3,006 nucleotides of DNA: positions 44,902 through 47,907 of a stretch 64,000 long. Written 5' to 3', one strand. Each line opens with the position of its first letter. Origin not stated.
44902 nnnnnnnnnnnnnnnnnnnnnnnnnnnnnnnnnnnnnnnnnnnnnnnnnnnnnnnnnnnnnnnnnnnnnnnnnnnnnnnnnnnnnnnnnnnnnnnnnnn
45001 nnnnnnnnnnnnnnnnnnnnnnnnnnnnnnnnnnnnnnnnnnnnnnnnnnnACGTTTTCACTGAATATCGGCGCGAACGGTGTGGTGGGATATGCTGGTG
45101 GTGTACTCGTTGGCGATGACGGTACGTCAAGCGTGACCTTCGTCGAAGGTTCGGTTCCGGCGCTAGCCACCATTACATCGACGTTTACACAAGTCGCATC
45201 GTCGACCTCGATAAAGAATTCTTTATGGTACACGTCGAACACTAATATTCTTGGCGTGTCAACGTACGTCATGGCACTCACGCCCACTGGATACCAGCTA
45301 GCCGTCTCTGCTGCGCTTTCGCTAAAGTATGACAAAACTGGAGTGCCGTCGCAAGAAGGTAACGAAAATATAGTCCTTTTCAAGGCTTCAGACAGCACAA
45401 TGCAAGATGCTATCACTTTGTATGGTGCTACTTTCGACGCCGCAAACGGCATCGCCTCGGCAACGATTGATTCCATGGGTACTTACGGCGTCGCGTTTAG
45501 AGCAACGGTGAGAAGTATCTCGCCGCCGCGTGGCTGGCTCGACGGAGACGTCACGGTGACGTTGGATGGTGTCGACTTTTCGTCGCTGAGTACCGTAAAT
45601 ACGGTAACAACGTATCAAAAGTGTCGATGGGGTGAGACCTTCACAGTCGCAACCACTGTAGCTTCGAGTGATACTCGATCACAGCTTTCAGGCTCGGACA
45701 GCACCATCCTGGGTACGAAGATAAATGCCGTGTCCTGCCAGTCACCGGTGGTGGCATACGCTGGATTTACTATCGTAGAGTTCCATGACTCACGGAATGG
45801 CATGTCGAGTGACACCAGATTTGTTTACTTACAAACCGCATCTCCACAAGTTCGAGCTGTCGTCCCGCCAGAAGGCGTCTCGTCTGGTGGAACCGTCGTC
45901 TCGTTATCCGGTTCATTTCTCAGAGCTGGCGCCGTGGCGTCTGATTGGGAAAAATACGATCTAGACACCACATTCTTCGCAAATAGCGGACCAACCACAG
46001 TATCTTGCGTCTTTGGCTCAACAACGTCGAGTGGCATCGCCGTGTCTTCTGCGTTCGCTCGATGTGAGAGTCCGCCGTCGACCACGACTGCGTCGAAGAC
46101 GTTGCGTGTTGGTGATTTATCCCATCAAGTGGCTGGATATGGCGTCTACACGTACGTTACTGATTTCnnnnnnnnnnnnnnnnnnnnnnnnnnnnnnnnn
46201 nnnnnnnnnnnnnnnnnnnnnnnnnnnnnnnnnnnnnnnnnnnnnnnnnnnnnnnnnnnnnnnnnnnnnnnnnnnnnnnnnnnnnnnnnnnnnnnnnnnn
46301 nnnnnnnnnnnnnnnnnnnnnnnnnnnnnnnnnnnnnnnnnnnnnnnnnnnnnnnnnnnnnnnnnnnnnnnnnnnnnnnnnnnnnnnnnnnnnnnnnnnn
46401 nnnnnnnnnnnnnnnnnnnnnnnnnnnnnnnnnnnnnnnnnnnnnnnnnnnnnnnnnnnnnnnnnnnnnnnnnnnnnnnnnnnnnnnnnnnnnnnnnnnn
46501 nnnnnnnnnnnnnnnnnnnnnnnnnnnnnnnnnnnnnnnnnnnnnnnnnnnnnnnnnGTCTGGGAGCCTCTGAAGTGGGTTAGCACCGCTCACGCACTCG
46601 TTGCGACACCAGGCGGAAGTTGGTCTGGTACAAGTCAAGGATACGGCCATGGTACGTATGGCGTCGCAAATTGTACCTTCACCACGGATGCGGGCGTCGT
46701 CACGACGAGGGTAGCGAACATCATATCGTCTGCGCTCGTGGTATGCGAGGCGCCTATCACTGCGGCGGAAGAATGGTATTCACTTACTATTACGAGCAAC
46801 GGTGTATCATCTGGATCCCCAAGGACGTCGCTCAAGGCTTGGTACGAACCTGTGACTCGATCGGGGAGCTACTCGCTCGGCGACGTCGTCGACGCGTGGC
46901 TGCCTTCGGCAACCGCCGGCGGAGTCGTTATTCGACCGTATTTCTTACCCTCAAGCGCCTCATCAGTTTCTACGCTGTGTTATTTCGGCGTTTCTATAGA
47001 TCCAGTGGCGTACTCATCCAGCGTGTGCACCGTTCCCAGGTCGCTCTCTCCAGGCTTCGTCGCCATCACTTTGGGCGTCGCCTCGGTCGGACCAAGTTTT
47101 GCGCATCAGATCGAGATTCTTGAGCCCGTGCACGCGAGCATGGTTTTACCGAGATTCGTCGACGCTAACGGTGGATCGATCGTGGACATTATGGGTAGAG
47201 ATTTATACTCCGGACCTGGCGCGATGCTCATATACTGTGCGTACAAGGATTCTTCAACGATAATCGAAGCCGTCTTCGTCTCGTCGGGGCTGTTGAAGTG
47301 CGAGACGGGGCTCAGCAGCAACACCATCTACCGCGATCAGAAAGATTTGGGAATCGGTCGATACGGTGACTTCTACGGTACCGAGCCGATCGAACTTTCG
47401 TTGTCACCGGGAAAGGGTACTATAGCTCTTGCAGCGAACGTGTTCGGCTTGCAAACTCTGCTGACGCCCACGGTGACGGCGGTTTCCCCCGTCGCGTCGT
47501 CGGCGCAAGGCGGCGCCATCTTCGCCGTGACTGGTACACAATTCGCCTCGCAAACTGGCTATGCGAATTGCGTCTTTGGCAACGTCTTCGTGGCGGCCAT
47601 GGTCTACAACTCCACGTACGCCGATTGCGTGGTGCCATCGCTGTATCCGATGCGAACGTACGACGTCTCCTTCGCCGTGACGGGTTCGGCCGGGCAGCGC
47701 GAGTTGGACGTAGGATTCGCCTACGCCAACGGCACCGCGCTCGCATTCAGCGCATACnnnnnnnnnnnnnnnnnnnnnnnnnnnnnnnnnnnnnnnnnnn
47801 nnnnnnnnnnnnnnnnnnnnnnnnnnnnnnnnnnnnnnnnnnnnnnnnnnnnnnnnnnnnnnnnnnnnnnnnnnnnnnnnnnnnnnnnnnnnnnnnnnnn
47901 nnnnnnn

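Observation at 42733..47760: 5-kb single-exon gene for a secreted or surface NHL-repeat beta-propeller plus IPT/TIG-like tandem-domain protein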

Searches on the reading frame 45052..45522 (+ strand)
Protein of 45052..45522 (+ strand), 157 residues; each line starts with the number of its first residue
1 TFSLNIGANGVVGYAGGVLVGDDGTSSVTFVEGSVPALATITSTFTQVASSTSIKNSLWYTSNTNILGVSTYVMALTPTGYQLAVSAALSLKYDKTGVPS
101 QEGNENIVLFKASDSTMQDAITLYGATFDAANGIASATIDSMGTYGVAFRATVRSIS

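Call 53: search_protein_families(library=pfam, proteins=[window:45052-45522:+], max_evalue=1)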
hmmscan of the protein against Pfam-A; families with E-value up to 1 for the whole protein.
window:45052-45522:+ (157 aa): 1 family
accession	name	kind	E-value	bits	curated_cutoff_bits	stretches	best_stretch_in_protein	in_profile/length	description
PF15529.11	Ntox24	-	0.25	12.1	24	1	97-143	12-55/91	Bacterial toxin 24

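Call 65: search_solved_structures(query=A3, max_evalue=10, show_alignments=2)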
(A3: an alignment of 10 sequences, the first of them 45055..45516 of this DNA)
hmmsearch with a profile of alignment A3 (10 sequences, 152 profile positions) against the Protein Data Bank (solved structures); distinct sequences matched with E-value up to 10: 7.
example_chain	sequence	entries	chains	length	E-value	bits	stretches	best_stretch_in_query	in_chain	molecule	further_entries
6y7o_A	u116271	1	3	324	0.0074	19.4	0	91-129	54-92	Tako8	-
6g6m_A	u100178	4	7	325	0.0085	19.2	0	91-129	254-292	Tako8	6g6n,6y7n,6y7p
9oxj_A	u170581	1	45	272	0.14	15.3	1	4-137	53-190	Flagellin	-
2kxs_A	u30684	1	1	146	0.21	14.6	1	5-89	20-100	Tight junction protein ZO-1,Myocardial zonula adherens protein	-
2kxr_A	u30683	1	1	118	0.22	14.6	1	5-90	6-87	Tight junction protein ZO-1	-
4zgf_A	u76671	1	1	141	0.74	12.9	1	12-79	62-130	Uncharacterized protein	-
3ud1_A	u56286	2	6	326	1.5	11.8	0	67-121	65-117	Ankyrin-1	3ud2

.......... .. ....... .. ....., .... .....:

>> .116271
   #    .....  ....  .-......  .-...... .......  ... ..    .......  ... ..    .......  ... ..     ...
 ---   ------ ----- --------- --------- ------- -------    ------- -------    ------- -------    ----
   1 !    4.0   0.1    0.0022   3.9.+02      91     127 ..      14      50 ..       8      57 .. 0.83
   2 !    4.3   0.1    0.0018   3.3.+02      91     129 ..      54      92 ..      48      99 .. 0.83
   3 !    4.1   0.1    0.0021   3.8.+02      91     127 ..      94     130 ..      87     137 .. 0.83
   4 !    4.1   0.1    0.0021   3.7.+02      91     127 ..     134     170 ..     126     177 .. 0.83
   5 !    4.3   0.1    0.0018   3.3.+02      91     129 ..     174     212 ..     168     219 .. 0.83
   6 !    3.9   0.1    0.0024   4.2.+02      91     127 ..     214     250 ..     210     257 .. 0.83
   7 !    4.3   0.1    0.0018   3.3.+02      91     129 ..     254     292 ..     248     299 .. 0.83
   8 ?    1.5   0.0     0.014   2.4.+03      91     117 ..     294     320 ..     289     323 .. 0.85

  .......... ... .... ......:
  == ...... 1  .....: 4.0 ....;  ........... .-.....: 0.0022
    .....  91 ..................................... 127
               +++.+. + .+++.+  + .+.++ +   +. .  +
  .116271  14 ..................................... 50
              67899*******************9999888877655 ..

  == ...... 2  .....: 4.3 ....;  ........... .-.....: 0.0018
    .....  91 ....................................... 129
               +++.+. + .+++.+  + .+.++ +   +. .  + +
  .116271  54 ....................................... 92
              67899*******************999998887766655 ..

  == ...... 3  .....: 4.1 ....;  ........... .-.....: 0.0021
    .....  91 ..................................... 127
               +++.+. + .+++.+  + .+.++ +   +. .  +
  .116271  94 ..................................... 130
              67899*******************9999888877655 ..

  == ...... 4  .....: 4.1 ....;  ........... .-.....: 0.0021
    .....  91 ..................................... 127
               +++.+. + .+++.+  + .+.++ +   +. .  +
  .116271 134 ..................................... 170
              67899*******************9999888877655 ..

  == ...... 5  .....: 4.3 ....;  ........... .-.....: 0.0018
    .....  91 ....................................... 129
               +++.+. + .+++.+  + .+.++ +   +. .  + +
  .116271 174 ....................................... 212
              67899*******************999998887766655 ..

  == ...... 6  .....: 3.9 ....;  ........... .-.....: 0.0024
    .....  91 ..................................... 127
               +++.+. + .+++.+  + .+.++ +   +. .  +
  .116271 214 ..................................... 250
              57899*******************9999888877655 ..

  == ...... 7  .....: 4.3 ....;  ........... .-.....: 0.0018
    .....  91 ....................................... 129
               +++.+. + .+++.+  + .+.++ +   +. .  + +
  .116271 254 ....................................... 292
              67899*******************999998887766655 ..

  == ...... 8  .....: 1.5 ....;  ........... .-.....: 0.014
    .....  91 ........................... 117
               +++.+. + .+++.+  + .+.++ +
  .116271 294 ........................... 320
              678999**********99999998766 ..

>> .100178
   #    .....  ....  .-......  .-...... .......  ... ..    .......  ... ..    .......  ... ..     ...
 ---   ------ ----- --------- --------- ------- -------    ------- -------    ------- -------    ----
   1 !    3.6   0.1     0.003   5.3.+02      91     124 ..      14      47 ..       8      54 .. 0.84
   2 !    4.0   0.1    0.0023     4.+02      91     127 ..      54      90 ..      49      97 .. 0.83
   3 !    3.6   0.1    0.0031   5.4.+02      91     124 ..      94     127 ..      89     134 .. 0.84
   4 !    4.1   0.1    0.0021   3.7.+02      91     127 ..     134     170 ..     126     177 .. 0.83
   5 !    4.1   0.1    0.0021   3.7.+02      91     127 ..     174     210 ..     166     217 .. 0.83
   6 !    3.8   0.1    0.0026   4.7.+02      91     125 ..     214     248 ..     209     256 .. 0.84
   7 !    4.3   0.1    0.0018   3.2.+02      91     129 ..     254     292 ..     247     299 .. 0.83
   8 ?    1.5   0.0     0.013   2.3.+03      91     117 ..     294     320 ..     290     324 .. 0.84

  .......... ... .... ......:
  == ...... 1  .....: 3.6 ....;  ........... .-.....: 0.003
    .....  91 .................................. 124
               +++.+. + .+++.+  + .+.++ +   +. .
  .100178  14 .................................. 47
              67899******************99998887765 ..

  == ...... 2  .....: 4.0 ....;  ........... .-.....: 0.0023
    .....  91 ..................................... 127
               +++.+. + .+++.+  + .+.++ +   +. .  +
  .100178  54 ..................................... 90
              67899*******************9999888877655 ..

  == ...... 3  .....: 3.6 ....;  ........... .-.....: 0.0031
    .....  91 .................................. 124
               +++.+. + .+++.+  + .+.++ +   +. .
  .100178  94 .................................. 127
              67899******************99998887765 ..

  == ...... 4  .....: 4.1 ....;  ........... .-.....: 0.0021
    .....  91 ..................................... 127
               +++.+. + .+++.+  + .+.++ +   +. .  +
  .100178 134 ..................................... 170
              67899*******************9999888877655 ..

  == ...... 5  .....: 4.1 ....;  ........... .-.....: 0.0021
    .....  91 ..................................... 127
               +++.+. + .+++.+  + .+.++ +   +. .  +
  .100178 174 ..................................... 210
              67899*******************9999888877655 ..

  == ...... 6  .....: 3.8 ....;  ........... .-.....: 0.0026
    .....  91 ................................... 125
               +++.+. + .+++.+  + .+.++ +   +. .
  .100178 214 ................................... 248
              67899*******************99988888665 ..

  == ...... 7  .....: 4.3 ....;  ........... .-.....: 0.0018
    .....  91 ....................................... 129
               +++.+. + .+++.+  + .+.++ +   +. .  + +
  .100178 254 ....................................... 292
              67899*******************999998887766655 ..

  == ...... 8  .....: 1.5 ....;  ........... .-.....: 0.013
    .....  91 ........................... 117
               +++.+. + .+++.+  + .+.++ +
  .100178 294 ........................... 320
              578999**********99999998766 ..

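Call 66: search_protein_families(library=pfam, alignment_id=A3, max_evalue=1)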
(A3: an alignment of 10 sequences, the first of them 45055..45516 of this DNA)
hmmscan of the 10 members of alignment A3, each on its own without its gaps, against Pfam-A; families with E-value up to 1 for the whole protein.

A. member 1, window:45055-45516:+ (154 aa): 1 family
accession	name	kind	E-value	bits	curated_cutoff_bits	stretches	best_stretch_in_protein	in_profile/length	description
PF15529.11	Ntox24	-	0.24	12.2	24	1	96-142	12-55/91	Bacterial toxin 24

B. families by the number of members that match (of 10 scanned): 5 families
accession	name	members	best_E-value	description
PF00791.26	ZU5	5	0.00029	ZU5 domain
PF13149.12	Mfa_like_1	1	0.0077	Fimbrillin-like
PF18259.7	CBM65_1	1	0.036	Carbohydrate binding module 65 domain 1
PF06958.17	Pyocin_S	1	0.063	S-type Pyocin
PF15529.11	Ntox24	1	0.24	Bacterial toxin 24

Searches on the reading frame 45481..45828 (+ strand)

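Call 53: search_protein_families(library=pfam, proteins=[window:45481-45828:+], max_evalue=1)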
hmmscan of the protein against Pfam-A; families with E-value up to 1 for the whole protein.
window:45481-45828:+ (116 aa): 2 families
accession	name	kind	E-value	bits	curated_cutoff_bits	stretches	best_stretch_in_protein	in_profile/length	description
PF01833.30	TIG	-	1.4e-10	41.4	20.9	1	9-116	2-84/84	IPT/TIG domain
PF13180.12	PDZ_2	-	0.16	12.7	27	1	9-56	18-65/80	PDZ domain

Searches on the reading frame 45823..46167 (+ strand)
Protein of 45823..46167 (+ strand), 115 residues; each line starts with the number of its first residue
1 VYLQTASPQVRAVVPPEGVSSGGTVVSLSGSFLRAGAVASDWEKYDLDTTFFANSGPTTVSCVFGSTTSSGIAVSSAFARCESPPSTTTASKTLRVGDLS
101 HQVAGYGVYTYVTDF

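Call 53: search_protein_families(library=pfam, proteins=[window:45823-46167:+], max_evalue=1)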
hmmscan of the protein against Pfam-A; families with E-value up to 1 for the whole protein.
window:45823-46167:+ (115 aa): 2 families
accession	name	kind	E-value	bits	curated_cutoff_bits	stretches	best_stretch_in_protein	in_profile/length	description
PF01833.30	TIG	-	7.9e-07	29.4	20.9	1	8-111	1-84/84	IPT/TIG domain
PF17960.7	TIG_plexin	-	0.14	12.5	22.7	1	59-88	26-55/89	TIG domain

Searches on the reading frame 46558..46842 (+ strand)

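Call 53: search_protein_families(library=pfam, proteins=[window:46558-46842:+], max_evalue=1)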
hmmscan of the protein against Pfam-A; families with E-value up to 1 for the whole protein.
window:46558-46842:+ (95 aa): 1 family
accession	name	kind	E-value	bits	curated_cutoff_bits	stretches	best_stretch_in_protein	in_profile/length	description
PF01833.30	TIG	-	0.0028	18.1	20.9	1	40-88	36-78/84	IPT/TIG domain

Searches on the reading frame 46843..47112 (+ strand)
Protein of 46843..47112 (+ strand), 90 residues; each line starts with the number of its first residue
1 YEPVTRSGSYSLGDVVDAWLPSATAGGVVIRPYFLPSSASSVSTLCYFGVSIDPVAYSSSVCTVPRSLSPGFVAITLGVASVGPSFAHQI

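Call 53: search_protein_families(library=pfam, proteins=[window:46843-47112:+], max_evalue=1)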
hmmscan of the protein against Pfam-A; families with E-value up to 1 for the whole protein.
window:46843-47112:+ (90 aa): 0 families

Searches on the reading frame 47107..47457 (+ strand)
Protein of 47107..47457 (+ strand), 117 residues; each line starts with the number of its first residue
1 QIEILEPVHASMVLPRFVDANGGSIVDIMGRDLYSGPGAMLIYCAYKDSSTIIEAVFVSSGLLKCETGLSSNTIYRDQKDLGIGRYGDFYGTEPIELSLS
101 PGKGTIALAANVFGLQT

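Call 53: search_protein_families(library=pfam, proteins=[window:47107-47457:+], max_evalue=1)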
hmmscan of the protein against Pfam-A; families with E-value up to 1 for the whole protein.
window:47107-47457:+ (117 aa): 1 family
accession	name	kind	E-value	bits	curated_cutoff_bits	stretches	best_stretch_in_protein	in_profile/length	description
PF01833.30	TIG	-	0.0043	17.4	20.9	1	13-72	6-61/84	IPT/TIG domain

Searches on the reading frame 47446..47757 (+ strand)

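Call 53: search_protein_families(library=pfam, proteins=[window:47446-47757:+], max_evalue=1)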
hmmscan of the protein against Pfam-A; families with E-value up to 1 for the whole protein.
window:47446-47757:+ (104 aa): 1 family
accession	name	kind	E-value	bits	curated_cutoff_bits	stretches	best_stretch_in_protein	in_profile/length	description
PF01833.30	TIG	-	1e-10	41.9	20.9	1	8-93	1-84/84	IPT/TIG domain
